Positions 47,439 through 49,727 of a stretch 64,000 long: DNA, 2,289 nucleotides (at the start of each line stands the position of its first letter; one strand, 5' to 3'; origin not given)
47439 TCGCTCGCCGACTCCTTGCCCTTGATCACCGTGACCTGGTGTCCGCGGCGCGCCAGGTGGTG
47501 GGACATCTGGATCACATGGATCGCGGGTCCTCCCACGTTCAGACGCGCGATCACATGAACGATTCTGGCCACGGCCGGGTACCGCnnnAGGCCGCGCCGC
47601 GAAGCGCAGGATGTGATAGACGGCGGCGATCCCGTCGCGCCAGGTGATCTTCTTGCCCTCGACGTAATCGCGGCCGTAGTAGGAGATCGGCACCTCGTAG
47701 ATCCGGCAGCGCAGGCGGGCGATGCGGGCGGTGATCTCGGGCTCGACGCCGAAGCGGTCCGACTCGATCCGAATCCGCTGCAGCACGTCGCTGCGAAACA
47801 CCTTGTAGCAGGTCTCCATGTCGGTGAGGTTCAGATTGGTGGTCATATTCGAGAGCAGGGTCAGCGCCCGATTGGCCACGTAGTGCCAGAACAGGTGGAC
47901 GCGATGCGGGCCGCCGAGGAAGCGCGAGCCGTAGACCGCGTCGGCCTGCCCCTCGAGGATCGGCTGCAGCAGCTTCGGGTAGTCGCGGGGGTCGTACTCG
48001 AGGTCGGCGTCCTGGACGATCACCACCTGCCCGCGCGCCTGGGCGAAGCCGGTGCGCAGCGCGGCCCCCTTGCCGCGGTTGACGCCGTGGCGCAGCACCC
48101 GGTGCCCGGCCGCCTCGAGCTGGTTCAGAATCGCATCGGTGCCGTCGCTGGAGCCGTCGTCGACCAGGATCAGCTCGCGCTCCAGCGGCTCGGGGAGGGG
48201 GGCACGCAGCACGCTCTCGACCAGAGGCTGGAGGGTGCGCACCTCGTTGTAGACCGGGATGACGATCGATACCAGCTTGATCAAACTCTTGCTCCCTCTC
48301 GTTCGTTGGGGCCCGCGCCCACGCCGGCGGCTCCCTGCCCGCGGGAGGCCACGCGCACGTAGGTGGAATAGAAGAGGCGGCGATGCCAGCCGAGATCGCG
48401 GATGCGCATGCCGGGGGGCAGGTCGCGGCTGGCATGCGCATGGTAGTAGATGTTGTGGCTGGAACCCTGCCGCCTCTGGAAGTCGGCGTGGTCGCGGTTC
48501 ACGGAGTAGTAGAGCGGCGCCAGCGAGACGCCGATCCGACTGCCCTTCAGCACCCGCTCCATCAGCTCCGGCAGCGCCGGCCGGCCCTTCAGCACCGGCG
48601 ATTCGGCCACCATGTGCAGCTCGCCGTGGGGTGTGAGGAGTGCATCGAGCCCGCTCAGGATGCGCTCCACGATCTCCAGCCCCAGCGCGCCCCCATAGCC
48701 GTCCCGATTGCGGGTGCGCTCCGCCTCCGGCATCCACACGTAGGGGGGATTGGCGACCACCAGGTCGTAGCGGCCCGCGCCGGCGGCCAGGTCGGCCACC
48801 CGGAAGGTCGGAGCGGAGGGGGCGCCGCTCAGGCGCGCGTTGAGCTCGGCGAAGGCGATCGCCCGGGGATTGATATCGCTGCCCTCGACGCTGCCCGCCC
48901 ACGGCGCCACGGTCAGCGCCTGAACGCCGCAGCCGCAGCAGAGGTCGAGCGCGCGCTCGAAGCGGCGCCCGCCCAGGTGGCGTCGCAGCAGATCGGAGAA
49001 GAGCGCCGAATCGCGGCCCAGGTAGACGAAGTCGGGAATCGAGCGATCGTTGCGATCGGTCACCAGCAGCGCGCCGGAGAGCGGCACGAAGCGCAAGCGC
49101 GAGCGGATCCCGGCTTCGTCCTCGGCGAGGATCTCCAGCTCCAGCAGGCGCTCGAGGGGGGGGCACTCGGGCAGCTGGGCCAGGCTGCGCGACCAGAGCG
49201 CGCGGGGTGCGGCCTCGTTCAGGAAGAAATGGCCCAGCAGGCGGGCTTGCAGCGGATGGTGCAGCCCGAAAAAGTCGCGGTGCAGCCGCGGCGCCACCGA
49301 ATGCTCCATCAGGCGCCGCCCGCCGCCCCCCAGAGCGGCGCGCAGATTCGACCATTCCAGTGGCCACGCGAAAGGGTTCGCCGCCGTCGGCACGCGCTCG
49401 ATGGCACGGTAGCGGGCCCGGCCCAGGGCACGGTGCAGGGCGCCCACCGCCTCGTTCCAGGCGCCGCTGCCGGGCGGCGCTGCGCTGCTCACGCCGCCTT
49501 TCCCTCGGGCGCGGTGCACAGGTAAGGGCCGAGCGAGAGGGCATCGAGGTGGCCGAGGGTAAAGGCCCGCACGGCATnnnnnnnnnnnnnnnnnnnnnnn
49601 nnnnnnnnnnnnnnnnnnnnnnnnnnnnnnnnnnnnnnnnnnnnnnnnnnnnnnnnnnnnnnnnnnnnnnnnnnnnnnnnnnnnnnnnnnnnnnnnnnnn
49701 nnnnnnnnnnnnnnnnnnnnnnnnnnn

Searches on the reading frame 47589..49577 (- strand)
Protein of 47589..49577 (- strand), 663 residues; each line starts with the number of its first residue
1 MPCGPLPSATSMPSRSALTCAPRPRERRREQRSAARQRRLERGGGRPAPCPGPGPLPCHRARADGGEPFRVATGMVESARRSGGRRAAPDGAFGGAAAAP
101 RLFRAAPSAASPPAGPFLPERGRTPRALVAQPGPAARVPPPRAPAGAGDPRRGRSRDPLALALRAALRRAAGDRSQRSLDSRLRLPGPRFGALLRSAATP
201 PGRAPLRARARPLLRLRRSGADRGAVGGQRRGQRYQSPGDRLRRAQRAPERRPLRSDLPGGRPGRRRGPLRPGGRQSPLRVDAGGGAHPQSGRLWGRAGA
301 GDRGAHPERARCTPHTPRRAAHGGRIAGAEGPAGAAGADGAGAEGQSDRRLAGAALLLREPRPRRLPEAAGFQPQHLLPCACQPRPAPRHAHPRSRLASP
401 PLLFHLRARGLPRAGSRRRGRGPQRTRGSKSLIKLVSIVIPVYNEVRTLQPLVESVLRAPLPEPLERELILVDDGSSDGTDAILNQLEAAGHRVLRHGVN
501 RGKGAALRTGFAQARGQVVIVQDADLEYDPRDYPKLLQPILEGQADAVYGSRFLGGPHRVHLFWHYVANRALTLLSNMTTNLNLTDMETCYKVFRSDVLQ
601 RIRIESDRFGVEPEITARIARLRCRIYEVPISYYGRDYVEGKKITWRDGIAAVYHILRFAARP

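Call 31: search_protein_families(library=pfam, proteins=[window:47589-49577:-], max_evalue=0.00001)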
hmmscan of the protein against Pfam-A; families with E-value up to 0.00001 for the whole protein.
window:47589-49577:- (663 aa): 2 families
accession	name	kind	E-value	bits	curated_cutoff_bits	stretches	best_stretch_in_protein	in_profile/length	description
PF00535.33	Glycos_transf_2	-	1.4e-35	123.1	23.3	1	437-602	1-167/168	Glycosyl transferase family 2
PF13641.12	Glyco_tranf_2_3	-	5.6e-06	27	27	1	436-602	3-174/230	Glycosyltransferase like family 2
